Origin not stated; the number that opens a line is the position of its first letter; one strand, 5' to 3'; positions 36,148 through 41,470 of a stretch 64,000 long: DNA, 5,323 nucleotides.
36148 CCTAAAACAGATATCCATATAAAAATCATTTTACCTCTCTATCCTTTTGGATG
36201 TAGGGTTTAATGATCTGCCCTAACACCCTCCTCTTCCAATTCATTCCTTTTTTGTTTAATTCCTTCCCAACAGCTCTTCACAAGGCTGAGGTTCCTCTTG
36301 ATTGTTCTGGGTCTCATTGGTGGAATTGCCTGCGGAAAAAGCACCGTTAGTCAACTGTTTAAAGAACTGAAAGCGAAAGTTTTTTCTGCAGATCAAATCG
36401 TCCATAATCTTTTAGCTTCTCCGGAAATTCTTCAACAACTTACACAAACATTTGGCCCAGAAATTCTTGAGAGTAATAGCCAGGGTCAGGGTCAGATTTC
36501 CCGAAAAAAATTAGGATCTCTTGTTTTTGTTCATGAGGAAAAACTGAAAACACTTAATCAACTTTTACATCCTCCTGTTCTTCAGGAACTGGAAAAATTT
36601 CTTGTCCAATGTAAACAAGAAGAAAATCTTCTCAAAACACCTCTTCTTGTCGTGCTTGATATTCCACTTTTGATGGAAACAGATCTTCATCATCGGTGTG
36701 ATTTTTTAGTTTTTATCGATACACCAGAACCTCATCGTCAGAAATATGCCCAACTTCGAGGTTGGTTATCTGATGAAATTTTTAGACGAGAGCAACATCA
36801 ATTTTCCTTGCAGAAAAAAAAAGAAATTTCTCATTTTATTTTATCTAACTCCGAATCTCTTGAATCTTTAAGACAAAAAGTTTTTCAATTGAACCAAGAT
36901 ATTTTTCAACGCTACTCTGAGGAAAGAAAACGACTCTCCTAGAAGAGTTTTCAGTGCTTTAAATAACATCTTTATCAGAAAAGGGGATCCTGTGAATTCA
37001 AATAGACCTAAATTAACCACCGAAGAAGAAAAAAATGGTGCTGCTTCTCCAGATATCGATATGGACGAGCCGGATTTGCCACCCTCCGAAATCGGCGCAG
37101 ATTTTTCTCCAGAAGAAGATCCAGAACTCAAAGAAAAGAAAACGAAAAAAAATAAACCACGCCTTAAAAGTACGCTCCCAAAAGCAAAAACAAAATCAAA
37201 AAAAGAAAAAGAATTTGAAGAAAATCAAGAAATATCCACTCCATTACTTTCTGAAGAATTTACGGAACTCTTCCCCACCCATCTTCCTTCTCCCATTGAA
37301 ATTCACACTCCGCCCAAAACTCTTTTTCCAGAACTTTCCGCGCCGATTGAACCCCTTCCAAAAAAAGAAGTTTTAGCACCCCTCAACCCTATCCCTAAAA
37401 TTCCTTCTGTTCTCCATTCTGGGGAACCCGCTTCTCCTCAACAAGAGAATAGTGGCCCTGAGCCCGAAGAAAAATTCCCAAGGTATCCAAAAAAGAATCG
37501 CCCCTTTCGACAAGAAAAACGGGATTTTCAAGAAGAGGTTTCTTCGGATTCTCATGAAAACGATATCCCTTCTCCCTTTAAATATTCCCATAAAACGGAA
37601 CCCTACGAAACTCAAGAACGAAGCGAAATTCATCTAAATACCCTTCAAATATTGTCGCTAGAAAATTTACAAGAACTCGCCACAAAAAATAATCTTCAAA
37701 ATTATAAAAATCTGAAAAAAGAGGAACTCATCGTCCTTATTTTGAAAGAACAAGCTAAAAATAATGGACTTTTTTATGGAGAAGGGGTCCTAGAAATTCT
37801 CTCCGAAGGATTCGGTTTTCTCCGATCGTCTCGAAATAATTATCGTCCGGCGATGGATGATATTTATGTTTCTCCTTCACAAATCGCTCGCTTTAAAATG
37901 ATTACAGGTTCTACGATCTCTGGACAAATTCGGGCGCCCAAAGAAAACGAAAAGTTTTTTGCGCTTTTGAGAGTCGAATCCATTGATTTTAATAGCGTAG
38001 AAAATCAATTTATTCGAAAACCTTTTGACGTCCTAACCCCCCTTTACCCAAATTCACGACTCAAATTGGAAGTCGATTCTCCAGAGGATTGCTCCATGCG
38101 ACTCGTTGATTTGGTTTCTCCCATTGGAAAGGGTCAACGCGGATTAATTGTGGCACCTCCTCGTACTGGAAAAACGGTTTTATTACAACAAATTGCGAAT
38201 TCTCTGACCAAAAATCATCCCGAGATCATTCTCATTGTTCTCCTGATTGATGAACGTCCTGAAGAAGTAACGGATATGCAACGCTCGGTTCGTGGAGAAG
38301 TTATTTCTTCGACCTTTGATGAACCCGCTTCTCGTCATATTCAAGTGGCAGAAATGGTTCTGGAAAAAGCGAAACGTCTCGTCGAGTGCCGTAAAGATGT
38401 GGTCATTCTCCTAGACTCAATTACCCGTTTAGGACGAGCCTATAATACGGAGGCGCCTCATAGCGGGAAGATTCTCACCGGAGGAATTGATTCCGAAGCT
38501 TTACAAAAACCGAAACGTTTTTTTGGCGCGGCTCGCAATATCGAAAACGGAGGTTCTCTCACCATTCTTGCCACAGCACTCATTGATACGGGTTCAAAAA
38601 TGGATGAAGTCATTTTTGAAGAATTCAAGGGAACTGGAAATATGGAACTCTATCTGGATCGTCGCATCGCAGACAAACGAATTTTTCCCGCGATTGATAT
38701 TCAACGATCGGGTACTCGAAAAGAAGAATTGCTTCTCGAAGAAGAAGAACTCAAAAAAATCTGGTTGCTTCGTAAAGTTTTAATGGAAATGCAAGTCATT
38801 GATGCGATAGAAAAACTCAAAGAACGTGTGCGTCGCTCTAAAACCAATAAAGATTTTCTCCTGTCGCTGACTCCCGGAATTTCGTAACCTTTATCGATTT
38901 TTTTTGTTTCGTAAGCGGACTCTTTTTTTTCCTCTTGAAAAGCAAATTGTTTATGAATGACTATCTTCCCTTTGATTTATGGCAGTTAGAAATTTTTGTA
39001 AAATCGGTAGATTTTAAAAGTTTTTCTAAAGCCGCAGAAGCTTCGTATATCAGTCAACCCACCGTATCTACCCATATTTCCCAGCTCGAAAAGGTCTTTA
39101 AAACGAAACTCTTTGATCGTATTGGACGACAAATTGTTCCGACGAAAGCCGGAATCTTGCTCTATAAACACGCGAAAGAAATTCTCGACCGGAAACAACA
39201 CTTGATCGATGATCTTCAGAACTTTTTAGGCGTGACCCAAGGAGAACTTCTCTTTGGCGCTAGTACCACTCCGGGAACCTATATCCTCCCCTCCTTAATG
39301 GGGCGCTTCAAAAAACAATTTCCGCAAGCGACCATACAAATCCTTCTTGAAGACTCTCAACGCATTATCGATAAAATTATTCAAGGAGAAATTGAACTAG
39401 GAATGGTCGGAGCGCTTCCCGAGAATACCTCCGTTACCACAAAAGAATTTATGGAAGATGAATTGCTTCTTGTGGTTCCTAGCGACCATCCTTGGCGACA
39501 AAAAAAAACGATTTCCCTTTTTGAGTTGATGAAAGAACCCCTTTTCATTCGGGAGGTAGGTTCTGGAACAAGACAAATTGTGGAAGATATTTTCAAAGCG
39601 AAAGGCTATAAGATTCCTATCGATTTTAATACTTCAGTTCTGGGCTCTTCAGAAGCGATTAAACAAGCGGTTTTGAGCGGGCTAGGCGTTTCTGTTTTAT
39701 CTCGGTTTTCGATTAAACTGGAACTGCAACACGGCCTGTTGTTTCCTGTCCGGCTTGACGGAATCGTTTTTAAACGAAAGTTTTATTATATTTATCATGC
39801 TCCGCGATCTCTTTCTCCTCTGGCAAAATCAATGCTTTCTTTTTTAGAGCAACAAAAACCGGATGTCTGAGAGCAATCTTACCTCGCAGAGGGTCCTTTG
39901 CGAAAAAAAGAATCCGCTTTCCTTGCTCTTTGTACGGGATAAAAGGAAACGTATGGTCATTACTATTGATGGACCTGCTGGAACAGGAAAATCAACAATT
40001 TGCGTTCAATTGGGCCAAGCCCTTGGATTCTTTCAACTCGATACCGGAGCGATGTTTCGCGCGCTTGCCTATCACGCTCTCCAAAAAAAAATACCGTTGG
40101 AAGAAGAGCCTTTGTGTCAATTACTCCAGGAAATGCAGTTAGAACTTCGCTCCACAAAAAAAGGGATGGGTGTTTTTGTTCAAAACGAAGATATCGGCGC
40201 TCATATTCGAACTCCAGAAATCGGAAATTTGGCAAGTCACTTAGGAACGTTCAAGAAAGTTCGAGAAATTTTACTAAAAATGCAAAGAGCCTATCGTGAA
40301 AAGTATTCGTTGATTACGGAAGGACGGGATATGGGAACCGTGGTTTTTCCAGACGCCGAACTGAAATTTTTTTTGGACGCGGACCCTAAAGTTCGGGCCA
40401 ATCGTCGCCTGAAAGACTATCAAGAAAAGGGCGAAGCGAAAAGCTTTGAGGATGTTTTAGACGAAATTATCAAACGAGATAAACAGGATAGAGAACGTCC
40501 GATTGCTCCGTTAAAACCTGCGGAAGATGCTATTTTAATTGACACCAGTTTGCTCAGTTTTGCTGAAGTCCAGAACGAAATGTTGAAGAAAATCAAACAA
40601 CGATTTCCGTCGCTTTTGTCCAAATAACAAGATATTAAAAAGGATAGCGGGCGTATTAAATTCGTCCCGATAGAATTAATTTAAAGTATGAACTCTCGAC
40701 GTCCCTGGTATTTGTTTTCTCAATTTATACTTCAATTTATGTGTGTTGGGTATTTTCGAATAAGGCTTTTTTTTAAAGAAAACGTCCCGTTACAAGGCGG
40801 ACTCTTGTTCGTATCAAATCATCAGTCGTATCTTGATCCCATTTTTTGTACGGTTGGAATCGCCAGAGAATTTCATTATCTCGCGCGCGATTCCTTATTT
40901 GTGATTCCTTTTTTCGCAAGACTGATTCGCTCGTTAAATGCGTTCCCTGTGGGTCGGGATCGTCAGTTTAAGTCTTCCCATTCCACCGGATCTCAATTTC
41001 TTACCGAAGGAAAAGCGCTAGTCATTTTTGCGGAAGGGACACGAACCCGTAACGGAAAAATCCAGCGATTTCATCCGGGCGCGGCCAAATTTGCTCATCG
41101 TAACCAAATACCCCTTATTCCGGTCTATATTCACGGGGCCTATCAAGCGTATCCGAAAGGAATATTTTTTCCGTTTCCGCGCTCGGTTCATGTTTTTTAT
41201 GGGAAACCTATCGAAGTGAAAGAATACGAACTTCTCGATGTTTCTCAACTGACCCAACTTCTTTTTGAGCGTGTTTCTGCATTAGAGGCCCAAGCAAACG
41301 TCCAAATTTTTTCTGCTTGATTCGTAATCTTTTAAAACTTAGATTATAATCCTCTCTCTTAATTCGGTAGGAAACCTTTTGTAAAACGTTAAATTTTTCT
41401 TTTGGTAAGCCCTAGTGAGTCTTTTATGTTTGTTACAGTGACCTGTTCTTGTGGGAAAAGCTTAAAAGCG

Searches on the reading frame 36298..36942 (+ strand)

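Call 22: search_protein_families(library=pfam, proteins=[window:36298-36942:+], max_evalue=0.0001)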
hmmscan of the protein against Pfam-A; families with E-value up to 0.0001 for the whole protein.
window:36298-36942:+ (214 aa): 1 family
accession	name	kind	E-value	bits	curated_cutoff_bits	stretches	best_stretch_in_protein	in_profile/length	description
PF01121.26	CoaE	-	8.9e-37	126.9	27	1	3-188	2-178/180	Dephospho-CoA kinase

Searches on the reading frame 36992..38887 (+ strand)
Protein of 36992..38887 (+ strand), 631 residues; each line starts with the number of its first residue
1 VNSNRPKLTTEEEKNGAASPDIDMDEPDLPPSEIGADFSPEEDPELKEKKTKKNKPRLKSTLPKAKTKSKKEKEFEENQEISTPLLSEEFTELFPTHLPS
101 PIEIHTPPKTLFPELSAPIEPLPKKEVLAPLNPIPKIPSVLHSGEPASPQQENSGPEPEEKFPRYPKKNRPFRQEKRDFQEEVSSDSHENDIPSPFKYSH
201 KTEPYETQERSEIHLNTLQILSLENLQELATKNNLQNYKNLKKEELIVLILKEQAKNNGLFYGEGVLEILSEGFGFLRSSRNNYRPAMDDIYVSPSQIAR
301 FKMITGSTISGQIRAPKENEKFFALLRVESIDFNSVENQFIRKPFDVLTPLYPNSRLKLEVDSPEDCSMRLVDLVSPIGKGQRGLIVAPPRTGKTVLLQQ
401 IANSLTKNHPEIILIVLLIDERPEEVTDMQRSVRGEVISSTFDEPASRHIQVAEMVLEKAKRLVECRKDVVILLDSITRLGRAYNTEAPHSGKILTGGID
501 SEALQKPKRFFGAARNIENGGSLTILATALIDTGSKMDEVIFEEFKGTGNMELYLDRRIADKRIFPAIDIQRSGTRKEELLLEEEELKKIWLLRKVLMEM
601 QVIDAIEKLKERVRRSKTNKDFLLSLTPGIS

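Call 22: search_protein_families(library=pfam, proteins=[window:36992-38887:+], max_evalue=0.0001)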
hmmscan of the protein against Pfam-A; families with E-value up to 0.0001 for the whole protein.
window:36992-38887:+ (631 aa): 3 families
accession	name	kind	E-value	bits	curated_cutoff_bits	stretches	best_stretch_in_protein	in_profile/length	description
PF07497.18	Rho_RNA_bind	-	1.7e-27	95.4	27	1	264-336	2-72/73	Rho termination factor, RNA-binding domain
PF00006.31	ATP-synt_ab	-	1.4e-25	90.6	29.5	1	369-573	2-211/213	ATP synthase alpha/beta family, nucleotide-binding domain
PF07498.18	Rho_N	-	1.7e-07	31.5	24.9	1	218-259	2-43/43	Rho termination factor, N-terminal domain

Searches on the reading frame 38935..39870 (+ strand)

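Call 22: search_protein_families(library=pfam, proteins=[window:38935-39870:+], max_evalue=0.0001)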
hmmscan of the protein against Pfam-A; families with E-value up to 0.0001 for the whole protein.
window:38935-39870:+ (311 aa): 2 families
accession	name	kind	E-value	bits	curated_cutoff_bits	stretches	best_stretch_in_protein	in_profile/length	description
PF03466.25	LysR_substrate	-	2.4e-44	151.7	28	1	101-307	4-207/209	LysR substrate binding domain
PF00126.33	HTH_1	-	3e-18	66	26.6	1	17-73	3-59/60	Bacterial regulatory helix-turn-helix protein, lysR family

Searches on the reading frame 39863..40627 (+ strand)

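Call 22: search_protein_families(library=pfam, proteins=[window:39863-40627:+], max_evalue=0.0001)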
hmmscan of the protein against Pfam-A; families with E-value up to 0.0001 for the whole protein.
window:39863-40627:+ (254 aa): 4 families
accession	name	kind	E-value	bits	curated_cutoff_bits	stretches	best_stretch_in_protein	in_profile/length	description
PF02224.24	Cytidylate_kin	-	7.1e-74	248.5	26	1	33-246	1-211/211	Cytidylate kinase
PF13238.12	AAA_18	-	4.4e-07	30.8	29.4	1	33-202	1-126/128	AAA domain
PF13207.12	AAA_17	-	5.5e-07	30.4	27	0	37-105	2-75/136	AAA domain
PF13189.12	Cytidylate_kin2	-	2.4e-06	28.3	28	1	32-210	1-151/176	Cytidylate kinase-like family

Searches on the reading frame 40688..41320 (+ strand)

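Call 23: search_protein_families(library=pfam, proteins=[window:40688-41320:+], max_evalue=0.0001)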
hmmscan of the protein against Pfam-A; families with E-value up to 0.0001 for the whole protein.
window:40688-41320:+ (210 aa): 1 family
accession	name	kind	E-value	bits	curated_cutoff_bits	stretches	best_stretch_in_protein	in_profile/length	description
PF01553.26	Acyltransferase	-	1.2e-26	93.5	23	1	26-148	3-131/132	Acyltransferase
